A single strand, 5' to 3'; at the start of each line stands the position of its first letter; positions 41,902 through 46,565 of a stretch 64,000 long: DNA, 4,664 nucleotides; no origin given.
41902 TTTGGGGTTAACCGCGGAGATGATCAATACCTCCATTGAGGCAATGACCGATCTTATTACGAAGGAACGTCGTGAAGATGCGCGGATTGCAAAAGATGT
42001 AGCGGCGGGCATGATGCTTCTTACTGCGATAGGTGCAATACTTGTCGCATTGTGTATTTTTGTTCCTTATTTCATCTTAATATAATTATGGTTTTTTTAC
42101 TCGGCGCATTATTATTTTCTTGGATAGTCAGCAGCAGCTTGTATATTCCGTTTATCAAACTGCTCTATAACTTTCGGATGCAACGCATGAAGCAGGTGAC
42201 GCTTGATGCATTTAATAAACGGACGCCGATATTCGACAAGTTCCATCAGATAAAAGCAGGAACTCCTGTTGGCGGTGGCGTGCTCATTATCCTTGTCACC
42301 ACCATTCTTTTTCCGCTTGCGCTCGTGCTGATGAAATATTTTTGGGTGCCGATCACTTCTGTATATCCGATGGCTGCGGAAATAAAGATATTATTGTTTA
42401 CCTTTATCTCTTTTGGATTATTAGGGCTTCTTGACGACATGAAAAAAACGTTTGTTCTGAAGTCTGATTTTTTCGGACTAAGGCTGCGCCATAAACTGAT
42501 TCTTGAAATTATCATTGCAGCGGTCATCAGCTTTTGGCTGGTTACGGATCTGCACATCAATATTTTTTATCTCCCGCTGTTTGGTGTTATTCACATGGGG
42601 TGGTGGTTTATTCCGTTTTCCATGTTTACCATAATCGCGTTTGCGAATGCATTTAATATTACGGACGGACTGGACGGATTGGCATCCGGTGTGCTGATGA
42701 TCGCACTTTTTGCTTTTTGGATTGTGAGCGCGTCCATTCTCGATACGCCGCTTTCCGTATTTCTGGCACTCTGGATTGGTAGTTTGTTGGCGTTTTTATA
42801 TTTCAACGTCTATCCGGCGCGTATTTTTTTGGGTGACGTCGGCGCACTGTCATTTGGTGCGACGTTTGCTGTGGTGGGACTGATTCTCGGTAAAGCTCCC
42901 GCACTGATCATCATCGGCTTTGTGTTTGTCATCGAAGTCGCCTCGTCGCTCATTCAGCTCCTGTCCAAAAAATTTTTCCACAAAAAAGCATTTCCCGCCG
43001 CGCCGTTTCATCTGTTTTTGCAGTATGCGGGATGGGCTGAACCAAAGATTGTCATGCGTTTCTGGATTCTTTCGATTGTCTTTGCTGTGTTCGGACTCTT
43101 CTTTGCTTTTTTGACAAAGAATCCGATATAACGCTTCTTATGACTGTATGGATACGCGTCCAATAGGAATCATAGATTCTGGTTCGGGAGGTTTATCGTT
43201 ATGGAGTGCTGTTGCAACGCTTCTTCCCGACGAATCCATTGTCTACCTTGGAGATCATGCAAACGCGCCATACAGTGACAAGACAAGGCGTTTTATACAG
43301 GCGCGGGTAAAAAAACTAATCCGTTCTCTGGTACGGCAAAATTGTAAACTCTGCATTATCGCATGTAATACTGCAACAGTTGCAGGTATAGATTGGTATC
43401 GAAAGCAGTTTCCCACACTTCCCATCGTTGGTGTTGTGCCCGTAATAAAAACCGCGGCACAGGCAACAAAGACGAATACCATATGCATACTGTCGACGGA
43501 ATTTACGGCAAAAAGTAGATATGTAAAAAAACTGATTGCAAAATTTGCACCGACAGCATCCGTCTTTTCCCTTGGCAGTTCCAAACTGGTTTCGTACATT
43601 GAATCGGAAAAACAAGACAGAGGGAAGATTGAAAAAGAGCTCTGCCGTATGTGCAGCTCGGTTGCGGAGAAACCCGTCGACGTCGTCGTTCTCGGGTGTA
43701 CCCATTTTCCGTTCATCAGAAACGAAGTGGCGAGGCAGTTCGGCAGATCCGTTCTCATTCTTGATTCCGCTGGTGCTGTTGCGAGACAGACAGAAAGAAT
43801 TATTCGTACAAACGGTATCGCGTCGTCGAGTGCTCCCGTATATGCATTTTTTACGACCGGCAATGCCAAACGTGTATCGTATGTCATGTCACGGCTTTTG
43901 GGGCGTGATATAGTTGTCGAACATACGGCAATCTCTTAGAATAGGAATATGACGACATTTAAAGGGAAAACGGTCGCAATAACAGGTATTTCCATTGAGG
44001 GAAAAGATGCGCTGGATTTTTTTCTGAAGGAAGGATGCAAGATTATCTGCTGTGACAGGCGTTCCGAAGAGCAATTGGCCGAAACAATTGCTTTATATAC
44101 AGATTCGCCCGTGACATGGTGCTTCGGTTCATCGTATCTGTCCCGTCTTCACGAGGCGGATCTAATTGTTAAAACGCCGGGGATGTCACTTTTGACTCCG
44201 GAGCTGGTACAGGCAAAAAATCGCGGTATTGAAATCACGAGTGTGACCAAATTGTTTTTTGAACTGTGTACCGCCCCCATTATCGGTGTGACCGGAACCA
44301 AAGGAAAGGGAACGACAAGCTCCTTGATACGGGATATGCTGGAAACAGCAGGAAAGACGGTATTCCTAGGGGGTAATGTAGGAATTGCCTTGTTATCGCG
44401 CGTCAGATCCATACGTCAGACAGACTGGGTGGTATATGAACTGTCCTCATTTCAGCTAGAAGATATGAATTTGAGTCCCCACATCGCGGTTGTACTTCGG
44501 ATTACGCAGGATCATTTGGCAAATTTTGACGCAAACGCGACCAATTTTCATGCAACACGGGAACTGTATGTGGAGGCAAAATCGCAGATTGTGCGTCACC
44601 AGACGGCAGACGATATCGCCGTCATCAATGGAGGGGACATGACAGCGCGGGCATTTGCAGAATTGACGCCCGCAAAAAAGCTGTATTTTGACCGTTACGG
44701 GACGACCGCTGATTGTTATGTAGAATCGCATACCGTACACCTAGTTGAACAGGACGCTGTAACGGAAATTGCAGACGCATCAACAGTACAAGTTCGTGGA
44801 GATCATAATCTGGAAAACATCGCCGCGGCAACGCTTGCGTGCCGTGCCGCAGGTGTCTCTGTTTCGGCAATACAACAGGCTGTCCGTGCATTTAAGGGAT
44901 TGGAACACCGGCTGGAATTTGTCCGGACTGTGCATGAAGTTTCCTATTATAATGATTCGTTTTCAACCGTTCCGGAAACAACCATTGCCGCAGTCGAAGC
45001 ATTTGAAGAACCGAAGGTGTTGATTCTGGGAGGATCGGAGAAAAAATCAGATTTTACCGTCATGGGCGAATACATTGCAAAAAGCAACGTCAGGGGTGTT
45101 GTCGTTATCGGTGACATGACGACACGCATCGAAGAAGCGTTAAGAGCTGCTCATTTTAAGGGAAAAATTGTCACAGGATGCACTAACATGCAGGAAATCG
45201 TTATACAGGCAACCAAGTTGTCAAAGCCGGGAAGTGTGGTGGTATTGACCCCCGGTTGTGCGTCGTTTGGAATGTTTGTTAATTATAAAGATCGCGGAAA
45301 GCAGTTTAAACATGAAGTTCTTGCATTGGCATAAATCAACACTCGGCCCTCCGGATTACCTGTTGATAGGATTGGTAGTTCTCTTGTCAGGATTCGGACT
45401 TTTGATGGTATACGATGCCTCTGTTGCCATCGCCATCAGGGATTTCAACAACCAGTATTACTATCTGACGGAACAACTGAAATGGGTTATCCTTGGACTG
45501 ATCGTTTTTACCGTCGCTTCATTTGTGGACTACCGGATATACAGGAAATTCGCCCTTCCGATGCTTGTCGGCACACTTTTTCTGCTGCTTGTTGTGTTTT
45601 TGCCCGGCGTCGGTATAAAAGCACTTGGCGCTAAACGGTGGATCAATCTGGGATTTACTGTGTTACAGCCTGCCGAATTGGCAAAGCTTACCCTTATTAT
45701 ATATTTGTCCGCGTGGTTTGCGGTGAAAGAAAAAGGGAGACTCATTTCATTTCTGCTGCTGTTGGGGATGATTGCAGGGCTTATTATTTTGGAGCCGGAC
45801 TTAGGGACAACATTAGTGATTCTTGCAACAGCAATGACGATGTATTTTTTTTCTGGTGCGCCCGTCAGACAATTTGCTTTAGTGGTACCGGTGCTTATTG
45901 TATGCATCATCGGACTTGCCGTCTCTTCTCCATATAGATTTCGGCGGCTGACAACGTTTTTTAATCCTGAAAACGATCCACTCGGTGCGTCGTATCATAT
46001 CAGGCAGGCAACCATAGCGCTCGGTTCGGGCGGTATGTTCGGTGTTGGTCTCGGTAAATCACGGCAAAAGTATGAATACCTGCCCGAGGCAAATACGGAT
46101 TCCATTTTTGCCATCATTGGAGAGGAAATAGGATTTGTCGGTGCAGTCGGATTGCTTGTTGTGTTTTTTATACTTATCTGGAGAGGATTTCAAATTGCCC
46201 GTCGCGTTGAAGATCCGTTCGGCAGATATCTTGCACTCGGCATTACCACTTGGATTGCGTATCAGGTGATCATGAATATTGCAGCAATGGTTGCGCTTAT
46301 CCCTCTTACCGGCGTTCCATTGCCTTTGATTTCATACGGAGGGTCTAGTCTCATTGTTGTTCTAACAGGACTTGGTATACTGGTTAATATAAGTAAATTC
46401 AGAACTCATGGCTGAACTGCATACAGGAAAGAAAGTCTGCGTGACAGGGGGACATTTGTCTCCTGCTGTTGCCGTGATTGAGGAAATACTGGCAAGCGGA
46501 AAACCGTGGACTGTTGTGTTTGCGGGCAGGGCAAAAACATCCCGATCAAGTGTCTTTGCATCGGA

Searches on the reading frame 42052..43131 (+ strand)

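Call 82: search_protein_families(library=pfam, proteins=[window:42052-43131:+], max_evalue=0.001)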
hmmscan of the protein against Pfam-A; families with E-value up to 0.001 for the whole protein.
window:42052-43131:+ (359 aa): 1 family
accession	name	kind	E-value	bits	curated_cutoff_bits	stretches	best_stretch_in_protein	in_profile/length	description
PF00953.26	Glycos_transf_4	-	3e-33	115.5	27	1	113-278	3-158/160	Glycosyl transferase family 4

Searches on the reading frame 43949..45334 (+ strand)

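Call 54: search_protein_families(library=pfam, proteins=[window:43949-45334:+], max_evalue=0.001)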
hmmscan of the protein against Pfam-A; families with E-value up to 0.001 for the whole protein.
window:43949-45334:+ (461 aa): 3 families
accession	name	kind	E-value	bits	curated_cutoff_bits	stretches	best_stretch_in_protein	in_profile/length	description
PF08245.18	Mur_ligase_M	-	1.3e-25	91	24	1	114-297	1-199/200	Mur ligase middle domain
PF02875.26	Mur_ligase_C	-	2.4e-12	48.2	28.4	1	320-435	1-125/127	Mur ligase, glutamate ligase domain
PF21799.2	MurD-like_N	-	5.7e-12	46.2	27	1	7-97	1-87/88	Mur ligase MurD-like, N-terminal domain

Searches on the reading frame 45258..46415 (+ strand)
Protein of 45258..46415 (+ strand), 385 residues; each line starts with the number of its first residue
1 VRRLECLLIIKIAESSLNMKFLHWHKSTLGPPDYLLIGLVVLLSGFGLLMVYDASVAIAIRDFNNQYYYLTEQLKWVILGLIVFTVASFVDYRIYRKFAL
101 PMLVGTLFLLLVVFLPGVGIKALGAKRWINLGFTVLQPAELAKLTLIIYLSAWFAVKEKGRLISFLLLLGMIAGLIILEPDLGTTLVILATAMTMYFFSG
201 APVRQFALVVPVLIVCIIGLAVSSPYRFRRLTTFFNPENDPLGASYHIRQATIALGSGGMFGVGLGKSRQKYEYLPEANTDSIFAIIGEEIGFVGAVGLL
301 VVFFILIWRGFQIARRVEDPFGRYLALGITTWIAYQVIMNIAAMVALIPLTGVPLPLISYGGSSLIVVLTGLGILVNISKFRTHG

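Call 82: search_protein_families(library=pfam, proteins=[window:45258-46415:+], max_evalue=0.001)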
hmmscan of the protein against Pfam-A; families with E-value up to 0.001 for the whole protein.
window:45258-46415:+ (385 aa): 1 family
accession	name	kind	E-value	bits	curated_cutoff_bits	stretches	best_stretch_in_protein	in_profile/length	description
PF01098.24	FTSW_RODA_SPOVE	-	2e-107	359.8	26.4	1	36-383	4-355/356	Cell cycle protein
